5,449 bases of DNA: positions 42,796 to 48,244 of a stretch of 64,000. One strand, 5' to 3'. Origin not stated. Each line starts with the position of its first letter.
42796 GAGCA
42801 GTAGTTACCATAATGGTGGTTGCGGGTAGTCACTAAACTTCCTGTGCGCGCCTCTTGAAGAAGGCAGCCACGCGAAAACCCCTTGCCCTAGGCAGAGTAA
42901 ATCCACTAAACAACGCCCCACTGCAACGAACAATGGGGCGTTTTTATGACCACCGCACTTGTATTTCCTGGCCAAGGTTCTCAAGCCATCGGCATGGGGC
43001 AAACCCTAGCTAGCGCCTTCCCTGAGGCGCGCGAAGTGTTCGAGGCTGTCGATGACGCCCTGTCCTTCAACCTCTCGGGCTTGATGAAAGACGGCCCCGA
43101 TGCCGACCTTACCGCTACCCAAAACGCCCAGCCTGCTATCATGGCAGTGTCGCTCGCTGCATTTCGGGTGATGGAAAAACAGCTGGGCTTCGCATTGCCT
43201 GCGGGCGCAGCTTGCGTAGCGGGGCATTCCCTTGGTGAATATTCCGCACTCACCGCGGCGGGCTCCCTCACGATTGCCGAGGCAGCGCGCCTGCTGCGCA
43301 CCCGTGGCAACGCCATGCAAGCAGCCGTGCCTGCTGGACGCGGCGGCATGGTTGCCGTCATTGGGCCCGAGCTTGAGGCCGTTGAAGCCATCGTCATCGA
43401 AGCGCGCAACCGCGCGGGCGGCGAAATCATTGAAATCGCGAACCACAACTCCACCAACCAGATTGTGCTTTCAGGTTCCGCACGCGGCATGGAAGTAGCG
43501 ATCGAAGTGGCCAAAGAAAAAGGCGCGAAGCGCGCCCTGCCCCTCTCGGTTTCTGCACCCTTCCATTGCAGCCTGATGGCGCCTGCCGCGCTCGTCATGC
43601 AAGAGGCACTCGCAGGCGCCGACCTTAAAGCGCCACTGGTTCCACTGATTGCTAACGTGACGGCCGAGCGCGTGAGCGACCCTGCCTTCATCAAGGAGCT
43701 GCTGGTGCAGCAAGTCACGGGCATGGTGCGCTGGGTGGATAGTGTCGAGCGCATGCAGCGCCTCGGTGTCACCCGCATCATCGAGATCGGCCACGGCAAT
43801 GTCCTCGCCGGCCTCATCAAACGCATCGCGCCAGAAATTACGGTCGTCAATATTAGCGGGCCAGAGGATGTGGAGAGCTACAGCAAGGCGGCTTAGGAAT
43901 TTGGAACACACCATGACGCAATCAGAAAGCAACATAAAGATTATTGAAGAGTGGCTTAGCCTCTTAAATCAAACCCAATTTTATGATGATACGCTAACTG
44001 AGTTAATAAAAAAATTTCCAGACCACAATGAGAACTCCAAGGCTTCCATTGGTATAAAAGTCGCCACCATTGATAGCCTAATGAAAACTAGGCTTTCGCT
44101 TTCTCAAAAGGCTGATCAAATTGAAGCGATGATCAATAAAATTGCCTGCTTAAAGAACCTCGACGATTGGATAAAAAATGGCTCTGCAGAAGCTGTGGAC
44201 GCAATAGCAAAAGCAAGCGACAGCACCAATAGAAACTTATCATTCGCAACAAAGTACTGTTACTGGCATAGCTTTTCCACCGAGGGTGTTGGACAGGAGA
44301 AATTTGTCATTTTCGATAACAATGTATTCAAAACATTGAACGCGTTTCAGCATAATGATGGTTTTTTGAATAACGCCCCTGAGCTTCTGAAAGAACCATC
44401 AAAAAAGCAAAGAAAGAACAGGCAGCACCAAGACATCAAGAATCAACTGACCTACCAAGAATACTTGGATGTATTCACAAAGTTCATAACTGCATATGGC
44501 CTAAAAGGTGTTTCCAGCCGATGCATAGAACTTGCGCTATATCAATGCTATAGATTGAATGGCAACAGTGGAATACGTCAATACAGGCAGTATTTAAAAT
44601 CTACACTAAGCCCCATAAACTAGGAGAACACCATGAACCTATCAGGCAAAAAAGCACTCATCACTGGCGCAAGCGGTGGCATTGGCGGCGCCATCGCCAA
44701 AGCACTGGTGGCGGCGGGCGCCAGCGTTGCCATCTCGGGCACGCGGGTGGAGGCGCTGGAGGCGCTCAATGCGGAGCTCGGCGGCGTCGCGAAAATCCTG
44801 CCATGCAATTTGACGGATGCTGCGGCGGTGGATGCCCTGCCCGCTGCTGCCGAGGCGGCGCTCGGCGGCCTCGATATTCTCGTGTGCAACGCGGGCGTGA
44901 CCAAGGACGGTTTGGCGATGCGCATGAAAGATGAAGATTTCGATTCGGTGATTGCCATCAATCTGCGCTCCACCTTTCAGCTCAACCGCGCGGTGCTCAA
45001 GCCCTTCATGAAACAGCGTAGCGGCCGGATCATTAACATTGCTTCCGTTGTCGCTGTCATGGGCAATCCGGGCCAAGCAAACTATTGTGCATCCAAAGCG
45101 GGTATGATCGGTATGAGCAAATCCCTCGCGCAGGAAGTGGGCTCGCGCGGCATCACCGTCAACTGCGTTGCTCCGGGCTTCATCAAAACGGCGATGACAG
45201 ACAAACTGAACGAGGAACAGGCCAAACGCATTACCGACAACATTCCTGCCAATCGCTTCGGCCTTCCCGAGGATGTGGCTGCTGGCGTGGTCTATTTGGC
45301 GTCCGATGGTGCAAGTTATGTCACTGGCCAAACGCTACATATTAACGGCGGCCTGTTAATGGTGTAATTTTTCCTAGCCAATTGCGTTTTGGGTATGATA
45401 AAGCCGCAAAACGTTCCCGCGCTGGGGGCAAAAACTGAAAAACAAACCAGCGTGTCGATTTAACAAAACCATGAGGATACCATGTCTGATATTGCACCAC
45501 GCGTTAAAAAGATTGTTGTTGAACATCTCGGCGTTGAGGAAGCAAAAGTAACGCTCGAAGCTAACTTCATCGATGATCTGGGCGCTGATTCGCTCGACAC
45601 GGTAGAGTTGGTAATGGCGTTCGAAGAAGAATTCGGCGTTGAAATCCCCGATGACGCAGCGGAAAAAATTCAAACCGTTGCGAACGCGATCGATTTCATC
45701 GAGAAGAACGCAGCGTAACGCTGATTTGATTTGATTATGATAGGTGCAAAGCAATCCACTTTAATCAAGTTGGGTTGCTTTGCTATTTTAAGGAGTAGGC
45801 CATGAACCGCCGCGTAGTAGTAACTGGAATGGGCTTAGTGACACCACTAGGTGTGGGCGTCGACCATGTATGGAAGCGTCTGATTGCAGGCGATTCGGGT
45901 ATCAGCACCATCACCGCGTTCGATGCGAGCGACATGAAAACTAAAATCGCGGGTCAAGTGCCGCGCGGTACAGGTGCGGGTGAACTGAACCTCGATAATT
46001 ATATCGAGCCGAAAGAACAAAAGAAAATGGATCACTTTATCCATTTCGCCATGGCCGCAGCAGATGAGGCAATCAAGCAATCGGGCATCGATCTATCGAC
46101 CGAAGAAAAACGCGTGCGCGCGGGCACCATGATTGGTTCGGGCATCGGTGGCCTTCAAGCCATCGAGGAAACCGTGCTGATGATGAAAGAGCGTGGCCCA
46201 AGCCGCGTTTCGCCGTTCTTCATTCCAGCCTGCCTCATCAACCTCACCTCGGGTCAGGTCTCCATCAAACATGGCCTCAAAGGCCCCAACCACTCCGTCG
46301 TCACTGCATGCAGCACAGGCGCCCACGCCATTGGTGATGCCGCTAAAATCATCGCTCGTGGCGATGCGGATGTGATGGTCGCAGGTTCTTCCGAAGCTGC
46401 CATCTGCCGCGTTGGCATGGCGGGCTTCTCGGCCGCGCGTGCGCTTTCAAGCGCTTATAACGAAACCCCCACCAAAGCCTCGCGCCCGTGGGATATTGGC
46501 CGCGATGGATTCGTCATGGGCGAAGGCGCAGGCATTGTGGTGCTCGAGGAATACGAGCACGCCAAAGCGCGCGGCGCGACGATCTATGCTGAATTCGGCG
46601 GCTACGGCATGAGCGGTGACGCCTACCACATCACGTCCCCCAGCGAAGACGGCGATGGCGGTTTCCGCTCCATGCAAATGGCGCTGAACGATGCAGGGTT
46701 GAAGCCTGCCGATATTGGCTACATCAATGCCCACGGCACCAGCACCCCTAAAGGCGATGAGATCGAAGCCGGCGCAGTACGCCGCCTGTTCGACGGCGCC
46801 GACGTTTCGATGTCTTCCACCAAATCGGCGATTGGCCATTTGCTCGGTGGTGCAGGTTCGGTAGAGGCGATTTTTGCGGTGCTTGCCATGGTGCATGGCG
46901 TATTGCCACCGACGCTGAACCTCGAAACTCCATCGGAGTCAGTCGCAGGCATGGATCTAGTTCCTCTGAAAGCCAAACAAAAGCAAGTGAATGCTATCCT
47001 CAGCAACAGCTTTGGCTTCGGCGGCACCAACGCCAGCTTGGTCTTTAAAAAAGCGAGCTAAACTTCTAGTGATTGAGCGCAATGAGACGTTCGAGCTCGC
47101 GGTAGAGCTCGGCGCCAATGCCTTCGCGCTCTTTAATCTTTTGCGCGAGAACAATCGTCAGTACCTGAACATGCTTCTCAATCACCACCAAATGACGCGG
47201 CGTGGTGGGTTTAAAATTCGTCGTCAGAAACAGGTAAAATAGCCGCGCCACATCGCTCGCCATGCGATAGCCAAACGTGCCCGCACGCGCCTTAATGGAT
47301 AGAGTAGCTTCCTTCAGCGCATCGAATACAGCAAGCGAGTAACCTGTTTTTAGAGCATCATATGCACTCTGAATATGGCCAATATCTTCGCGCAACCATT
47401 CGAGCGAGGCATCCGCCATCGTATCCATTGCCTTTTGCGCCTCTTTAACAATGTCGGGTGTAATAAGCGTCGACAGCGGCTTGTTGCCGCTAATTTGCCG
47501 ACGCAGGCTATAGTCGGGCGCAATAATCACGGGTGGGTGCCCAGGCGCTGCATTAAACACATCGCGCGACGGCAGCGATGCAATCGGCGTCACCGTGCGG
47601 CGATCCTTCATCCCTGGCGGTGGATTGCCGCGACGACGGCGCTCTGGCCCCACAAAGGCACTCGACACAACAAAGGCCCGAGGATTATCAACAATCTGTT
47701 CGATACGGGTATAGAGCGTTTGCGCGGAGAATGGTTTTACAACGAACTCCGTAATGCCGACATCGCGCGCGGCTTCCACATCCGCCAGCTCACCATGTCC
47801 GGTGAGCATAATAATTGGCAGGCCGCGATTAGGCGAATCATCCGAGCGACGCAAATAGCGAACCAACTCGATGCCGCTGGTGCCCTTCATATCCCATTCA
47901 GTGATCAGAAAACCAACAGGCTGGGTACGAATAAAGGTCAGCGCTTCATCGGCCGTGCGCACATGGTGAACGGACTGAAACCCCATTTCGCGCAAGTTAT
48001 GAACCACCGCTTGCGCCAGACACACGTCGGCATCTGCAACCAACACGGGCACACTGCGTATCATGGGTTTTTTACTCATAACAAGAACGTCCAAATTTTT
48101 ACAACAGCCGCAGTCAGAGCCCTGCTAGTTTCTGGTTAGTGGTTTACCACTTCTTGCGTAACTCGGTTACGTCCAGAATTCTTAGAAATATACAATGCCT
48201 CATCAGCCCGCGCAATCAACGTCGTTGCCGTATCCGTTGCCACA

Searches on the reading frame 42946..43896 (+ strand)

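Call 14: search_protein_families(library=pfam, proteins=[window:42946-43896:+], max_evalue=0.001)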
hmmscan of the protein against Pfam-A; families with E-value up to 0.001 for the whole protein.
window:42946-43896:+ (316 aa): 1 family
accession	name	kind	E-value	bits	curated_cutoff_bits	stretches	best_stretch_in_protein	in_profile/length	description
PF00698.26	Acyl_transf_1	-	3.6e-32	112.5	32.7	1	6-290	3-275/319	Acyl transferase domain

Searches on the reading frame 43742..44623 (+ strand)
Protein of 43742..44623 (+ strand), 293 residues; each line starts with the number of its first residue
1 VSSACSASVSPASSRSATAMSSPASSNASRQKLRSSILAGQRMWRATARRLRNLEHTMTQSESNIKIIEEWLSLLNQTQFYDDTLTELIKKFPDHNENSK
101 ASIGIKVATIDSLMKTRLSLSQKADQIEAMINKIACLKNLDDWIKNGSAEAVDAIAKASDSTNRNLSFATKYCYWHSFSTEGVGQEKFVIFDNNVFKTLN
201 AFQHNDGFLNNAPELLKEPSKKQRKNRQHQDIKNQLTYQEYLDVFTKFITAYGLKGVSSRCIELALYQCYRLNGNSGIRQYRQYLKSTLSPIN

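Call 15: search_protein_families(library=pfam, proteins=[window:43742-44623:+], max_evalue=0.001)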
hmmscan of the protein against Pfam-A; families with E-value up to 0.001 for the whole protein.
window:43742-44623:+ (293 aa): 1 family
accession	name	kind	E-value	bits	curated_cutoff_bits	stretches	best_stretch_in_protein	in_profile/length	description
PF21790.3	OGG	-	0.00015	21.9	27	1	164-267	121-201/201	Putative 8-oxoguanine DNA glycosylase OGG-like protein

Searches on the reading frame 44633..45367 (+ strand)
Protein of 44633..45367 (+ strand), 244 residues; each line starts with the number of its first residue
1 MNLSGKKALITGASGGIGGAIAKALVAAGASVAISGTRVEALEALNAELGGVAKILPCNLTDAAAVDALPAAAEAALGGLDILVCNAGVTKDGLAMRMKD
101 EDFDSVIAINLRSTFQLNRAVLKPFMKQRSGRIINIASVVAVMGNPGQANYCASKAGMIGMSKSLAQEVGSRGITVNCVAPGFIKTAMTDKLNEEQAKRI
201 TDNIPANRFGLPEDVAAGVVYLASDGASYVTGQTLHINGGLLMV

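Call 15: search_protein_families(library=pfam, proteins=[window:44633-45367:+], max_evalue=0.001)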
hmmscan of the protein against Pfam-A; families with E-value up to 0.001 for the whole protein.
window:44633-45367:+ (244 aa): 4 families
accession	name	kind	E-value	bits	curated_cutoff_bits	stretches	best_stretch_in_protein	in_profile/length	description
PF13561.12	adh_short_C2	-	2e-64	217.9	27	1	12-241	1-235/236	Enoyl-(Acyl carrier protein) reductase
PF00106.31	adh_short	-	1.8e-58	197.7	26.6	1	6-196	1-194/195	short chain dehydrogenase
PF08659.16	KR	-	2.4e-17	63.8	22.6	1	9-167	4-165/180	KR domain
PF01370.27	Epimerase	-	0.00019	21.3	20.9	1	8-73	1-63/240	NAD dependent epimerase/dehydratase family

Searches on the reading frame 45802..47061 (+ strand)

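Call 15: search_protein_families(library=pfam, proteins=[window:45802-47061:+], max_evalue=0.001)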
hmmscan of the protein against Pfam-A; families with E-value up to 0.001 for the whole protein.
window:45802-47061:+ (419 aa): 2 families
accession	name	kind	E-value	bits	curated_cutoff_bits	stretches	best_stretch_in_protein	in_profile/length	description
PF00109.32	ketoacyl-synt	-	1.9e-60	205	20.8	1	3-254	2-252/252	Beta-ketoacyl synthase, N-terminal domain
PF02801.28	Ketoacyl-synt_C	-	5.4e-37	126.9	20.8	1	262-375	1-119/119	Beta-ketoacyl synthase, C-terminal domain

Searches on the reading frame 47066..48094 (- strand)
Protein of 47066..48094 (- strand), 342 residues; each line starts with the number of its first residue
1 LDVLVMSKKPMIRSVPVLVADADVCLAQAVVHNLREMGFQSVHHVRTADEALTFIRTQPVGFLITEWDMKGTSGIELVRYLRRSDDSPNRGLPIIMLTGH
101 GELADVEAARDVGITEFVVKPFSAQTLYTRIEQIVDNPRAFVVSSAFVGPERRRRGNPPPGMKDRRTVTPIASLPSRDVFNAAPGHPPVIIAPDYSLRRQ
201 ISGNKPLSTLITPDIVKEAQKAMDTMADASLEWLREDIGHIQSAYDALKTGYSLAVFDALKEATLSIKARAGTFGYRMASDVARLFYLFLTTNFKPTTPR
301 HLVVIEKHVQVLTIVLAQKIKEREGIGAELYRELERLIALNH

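Call 15: search_protein_families(library=pfam, proteins=[window:47066-48094:-], max_evalue=0.001)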
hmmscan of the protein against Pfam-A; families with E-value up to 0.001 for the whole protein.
window:47066-48094:- (342 aa): 1 family
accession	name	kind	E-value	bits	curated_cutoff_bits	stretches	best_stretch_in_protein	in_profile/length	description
PF00072.30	Response_reg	-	5e-20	72.2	30.2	1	17-131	1-110/111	Response regulator receiver domain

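Call 44: search_protein_families(library=ncbifam, proteins=[window:47066-48094:-], max_evalue=0.001)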
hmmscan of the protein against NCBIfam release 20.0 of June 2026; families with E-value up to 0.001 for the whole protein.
window:47066-48094:- (342 aa): 63 families (the best 25 are shown)
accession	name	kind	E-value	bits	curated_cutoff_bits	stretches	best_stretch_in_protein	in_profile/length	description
TIGR02154.1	PhoB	equivalog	1.9e-20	73.2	296.2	1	17-135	5-120/226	phosphate regulon transcriptional regulator PhoB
NF007901.0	PRK10610.1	equivalog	1.3e-16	60.9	189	1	17-136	8-125/129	chemotaxis response regulator CheY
NF006900.1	PRK09390.1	equivalog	8.2e-14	51.6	255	1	13-139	3-124/203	response regulator FixJ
NF047793.1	ResRegPgtA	equivalog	4.9e-13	48.7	650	1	17-143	8-129/414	two-component system response regulator PgtA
NF040689.1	MtrAB_MtrA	equivalog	2.3e-12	46.8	300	1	17-133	1-111/219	MtrAB system response regulator MtrA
NF007546.0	PRK10161.1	equivalog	6.6e-12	45.5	471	1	17-135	5-120/229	phosphate response regulator transcription factor PhoB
NF041734.1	resp_reg_RppA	equivalog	6.7e-12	45.2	250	1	18-132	4-115/229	two-component system response regulator RppA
NF053854.1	RespRegPhoBBctds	equivalog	2.4e-11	43.4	270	1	17-136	1-116/225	two-component system response regulator PhoB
NF008296.0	PRK11083.1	equivalog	2.5e-11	43.4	273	1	17-137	6-120/228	two-component system response regulator CreB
NF011695.0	PRK15115.1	equivalog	8.7e-11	41.2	763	1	14-137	6-124/445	two-component system response regulator GlrR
NF045944.1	ResRegRpaBCyano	equivalog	1e-10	41.4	330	1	18-136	1-113/229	response regulator transcription factor RpaB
NF007982.1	PRK10710.1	equivalog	2e-10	40.6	380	1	13-135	6-122/235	envelope stress response regulator BaeR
NF007005.1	PRK09468.1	equivalog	5.2e-10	39.1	331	1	17-135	6-119/237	osmolarity response regulator transcription factor OmpR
NF047654.1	DiguCycDgcRLepto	equivalog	2.3e-09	36.6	500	1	32-131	20-116/295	diguanylate cyclase DgcR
NF040534.1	resp_reg_YycF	equivalog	3.3e-09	36.3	340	1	17-132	3-112/231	response regulator YycF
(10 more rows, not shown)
